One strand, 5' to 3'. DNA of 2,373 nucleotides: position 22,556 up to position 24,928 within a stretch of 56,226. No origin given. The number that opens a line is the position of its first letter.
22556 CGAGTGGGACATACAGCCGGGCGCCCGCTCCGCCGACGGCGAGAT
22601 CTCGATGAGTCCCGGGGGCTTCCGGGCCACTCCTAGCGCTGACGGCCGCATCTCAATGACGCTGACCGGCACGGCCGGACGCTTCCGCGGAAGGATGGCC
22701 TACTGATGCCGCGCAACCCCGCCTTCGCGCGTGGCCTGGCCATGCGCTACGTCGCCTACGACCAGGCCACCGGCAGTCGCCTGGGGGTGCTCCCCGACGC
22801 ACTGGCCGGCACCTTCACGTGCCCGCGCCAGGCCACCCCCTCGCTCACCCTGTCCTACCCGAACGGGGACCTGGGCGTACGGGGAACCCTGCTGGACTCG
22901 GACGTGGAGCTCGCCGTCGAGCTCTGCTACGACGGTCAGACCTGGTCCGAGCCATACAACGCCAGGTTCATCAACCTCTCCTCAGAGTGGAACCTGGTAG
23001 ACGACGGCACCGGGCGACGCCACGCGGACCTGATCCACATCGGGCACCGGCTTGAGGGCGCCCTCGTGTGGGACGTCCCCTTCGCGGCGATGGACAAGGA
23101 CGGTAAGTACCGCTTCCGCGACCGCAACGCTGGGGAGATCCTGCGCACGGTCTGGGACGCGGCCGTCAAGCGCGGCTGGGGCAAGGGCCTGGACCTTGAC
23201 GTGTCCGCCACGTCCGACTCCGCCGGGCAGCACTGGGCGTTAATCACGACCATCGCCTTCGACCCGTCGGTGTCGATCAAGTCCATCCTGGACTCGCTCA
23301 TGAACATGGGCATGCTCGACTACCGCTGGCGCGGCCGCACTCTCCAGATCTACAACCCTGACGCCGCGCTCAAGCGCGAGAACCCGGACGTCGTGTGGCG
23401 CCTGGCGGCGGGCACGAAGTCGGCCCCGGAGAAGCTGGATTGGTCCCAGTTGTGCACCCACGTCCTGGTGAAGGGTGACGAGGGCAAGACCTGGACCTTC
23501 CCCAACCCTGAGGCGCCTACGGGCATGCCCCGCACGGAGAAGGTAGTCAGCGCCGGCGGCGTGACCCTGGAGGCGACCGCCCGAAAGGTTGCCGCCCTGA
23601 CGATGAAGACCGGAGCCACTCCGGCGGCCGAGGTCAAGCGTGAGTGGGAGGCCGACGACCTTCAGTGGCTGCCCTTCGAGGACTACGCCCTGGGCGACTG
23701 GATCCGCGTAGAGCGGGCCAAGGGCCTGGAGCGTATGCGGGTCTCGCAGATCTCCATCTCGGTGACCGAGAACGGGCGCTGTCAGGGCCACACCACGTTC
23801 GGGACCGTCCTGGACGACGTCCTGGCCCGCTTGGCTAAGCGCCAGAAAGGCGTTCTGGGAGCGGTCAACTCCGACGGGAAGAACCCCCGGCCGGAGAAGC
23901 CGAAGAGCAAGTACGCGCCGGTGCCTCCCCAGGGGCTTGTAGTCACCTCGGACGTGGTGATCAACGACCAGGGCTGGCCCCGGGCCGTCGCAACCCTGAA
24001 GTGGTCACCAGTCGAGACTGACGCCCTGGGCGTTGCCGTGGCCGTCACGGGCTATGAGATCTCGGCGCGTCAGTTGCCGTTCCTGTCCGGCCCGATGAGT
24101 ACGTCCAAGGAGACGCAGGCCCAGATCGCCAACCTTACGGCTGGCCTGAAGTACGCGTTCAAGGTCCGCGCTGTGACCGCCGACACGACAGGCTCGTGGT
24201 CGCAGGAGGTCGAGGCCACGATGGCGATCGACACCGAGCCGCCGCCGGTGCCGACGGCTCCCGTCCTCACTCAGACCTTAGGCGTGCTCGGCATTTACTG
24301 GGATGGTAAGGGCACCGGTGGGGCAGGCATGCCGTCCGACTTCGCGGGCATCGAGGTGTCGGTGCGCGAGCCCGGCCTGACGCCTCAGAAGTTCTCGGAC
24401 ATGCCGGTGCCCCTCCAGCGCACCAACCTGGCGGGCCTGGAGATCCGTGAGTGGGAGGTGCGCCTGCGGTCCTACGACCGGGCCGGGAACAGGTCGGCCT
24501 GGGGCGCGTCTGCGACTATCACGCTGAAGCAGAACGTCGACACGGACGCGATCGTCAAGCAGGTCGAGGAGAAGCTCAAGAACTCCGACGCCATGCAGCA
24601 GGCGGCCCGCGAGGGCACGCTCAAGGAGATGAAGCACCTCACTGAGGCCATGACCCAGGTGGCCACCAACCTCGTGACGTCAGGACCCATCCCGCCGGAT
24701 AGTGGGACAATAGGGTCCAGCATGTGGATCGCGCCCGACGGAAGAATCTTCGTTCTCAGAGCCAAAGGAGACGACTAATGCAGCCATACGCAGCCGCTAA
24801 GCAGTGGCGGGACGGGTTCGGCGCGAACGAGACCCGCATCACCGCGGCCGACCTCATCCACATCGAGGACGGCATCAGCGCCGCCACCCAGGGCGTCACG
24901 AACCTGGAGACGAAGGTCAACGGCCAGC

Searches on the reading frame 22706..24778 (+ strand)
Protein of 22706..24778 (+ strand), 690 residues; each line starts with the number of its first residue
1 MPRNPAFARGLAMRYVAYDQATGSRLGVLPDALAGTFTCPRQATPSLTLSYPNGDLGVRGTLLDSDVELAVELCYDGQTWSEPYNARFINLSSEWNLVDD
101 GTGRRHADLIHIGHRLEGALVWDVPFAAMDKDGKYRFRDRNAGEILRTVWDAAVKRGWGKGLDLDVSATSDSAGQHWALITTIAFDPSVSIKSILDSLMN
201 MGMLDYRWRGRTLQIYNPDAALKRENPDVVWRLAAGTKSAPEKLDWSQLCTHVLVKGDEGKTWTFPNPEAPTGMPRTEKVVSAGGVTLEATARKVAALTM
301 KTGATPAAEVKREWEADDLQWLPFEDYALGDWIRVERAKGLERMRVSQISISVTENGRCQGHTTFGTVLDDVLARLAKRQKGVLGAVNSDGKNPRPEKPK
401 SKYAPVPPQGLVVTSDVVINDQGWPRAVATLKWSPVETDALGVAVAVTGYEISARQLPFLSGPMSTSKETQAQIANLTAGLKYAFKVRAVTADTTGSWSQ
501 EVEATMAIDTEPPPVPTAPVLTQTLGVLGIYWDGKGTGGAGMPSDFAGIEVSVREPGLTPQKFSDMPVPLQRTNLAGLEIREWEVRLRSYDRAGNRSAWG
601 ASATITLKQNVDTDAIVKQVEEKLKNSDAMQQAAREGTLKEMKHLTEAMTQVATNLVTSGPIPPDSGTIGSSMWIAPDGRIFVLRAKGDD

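Call 54: search_protein_families(library=phrogs, proteins=[window:22706-24778:+], max_evalue=0.00001)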
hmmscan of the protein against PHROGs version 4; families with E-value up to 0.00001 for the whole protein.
window:22706-24778:+ (690 aa): 4 families
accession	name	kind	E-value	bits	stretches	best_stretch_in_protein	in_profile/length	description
phrog_38009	-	tail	4.2e-12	44.9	1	465-651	148-337/2075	tail protein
phrog_31834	-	tail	8.1e-12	44.2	1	390-621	580-830/1704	tail protein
phrog_31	-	tail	4.6e-11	42.2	1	395-633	855-1086/1565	central tail fiber J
phrog_11445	-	tail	1e-08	33.6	0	403-523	246-362/2001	minor tail protein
